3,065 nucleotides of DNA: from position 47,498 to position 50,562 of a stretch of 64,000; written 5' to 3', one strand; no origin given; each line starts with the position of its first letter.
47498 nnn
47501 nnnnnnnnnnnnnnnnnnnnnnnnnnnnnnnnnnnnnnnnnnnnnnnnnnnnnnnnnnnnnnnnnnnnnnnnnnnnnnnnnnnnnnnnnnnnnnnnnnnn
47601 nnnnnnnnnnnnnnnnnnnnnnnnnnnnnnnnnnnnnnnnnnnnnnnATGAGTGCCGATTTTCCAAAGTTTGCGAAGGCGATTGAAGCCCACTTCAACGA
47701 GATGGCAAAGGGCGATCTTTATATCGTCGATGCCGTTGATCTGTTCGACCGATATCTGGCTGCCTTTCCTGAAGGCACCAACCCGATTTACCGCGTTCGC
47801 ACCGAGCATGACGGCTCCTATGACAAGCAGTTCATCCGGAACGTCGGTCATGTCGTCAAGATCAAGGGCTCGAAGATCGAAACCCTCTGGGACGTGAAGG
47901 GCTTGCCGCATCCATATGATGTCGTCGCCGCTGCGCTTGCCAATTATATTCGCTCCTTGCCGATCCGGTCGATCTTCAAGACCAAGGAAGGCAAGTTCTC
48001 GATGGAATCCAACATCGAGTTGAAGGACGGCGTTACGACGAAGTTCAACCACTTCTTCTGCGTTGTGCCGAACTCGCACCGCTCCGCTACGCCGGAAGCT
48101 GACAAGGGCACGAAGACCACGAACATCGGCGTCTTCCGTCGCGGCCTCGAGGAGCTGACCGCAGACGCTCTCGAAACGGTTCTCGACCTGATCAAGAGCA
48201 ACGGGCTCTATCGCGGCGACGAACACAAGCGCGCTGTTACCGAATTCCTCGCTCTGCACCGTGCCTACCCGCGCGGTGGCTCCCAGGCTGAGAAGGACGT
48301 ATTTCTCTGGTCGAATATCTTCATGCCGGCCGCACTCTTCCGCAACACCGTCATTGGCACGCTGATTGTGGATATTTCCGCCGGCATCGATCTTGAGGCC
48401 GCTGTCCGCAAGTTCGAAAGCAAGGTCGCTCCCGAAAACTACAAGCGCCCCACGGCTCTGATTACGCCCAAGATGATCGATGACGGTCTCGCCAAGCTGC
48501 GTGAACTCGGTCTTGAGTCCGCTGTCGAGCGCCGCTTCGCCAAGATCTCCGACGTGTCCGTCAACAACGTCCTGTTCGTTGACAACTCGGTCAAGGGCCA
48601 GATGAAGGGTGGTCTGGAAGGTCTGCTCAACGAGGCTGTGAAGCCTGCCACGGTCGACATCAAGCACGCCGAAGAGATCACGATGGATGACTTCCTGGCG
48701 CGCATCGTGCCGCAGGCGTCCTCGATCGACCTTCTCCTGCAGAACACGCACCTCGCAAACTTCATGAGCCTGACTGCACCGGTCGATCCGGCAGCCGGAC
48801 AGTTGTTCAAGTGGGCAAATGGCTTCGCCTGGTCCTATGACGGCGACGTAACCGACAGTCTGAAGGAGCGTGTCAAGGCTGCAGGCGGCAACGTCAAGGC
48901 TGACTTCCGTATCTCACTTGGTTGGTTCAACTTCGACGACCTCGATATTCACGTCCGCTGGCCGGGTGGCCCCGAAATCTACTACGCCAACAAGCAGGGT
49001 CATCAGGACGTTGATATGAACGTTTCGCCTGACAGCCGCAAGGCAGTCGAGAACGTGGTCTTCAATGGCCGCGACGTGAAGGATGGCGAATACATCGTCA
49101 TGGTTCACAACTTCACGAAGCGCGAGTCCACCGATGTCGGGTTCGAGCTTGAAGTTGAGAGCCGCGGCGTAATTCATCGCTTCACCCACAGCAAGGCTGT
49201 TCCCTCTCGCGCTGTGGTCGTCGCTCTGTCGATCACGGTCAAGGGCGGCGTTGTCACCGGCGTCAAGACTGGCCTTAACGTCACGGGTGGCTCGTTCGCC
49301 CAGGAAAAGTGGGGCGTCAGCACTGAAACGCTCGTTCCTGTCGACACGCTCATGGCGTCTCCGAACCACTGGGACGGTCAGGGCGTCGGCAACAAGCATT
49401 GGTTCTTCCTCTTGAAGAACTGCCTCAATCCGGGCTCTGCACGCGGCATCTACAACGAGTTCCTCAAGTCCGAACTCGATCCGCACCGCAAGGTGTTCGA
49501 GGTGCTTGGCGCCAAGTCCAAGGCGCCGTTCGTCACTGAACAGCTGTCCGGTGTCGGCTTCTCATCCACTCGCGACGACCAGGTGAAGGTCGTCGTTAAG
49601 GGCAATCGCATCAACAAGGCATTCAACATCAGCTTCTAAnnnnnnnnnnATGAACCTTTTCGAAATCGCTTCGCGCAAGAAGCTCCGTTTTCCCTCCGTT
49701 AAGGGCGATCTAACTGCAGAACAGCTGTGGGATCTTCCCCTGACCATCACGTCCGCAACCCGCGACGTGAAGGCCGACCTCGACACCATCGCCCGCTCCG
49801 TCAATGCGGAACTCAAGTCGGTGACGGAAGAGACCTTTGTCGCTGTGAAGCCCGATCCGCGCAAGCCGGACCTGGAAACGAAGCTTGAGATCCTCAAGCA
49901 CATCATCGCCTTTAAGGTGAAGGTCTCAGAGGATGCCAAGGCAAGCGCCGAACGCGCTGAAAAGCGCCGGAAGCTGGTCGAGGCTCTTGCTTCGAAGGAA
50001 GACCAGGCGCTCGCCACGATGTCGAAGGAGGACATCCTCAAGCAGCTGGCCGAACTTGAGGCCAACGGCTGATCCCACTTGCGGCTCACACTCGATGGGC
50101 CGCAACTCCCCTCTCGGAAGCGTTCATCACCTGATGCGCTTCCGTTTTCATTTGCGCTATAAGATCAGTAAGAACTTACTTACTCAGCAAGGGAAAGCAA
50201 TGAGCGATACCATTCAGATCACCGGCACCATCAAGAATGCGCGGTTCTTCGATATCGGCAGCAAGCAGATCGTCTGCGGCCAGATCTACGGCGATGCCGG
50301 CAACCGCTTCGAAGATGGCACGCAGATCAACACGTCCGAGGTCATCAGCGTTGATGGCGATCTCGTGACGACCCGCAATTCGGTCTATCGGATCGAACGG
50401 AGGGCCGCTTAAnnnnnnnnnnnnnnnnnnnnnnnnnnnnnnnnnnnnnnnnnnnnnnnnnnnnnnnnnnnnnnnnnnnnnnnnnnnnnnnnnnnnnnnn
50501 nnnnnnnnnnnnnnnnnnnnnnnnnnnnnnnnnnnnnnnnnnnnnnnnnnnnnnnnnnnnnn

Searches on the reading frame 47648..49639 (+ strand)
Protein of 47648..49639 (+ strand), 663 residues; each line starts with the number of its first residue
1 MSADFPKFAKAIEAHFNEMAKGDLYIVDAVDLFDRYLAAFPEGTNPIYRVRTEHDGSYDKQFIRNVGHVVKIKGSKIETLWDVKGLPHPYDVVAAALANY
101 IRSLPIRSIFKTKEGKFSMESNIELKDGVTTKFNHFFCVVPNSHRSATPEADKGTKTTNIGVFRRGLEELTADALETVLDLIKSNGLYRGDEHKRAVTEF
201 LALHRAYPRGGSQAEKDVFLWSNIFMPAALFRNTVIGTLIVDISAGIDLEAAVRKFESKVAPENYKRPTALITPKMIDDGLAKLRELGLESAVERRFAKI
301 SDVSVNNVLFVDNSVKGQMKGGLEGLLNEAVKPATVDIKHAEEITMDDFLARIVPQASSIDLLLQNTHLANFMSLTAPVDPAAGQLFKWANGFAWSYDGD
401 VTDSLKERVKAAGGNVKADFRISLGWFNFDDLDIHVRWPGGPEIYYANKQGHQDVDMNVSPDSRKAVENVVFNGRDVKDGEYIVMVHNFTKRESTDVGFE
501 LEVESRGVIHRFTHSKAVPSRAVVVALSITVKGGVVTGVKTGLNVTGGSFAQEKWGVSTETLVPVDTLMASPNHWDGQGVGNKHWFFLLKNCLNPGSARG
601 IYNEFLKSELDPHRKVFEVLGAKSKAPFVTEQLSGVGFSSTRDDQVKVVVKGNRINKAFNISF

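Call 14: search_protein_families(library=pfam, proteins=[window:47648-49639:+], max_evalue=0.01)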
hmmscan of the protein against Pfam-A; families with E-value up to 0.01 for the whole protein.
window:47648-49639:+ (663 aa): 0 families

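Call 42: search_protein_families(library=phrogs, proteins=[window:47648-49639:+], max_evalue=0.001)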
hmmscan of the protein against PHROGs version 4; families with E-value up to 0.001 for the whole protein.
window:47648-49639:+ (663 aa): 5 families
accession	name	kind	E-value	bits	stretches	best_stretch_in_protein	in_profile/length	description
phrog_1735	-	unknown function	1.7e-226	755.2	1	3-663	2-673/673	-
phrog_23228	-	unknown function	4.6e-134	448.7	1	222-653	30-463/472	-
phrog_25920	-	unknown function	8.7e-29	102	1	3-137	2-139/173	-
phrog_21434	-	unknown function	9.8e-20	71.8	1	4-84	3-86/93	-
phrog_38165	-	unknown function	1.8e-08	35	1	231-260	25-54/57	-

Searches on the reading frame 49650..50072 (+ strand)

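Call 14: search_protein_families(library=pfam, proteins=[window:49650-50072:+], max_evalue=0.01)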
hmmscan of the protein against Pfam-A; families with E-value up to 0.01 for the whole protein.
window:49650-50072:+ (140 aa): 0 families

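Call 42: search_protein_families(library=phrogs, proteins=[window:49650-50072:+], max_evalue=0.001)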
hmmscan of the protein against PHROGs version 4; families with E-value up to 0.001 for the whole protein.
window:49650-50072:+ (140 aa): 1 family
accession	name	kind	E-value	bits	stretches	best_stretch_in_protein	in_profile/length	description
phrog_2018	-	unknown function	2.9e-38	132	1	1-136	3-132/132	-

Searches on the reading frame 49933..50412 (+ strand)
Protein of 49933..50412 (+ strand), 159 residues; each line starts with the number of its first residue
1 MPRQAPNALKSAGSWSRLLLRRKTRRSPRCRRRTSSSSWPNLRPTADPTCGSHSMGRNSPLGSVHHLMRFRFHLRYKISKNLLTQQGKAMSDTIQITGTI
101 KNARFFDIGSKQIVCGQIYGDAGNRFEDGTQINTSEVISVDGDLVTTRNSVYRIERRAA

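Call 14: search_protein_families(library=pfam, proteins=[window:49933-50412:+], max_evalue=0.01)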
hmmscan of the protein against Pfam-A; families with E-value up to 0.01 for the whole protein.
window:49933-50412:+ (159 aa): 0 families

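Call 42: search_protein_families(library=phrogs, proteins=[window:49933-50412:+], max_evalue=0.001)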
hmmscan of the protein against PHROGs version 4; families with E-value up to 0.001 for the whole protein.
window:49933-50412:+ (159 aa): 5 families
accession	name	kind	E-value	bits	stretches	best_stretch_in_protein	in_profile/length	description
phrog_8840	-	unknown function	4.8e-11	43.4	1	61-158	21-126/151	-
phrog_11960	-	unknown function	1.6e-09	38.6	1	112-154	17-65/76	-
phrog_19327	-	unknown function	6.6e-06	27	1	114-154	21-61/155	-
phrog_2063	-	unknown function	3.8e-05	24.7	1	111-152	62-108/112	-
phrog_13035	-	unknown function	0.00053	21.1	1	112-156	59-107/116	-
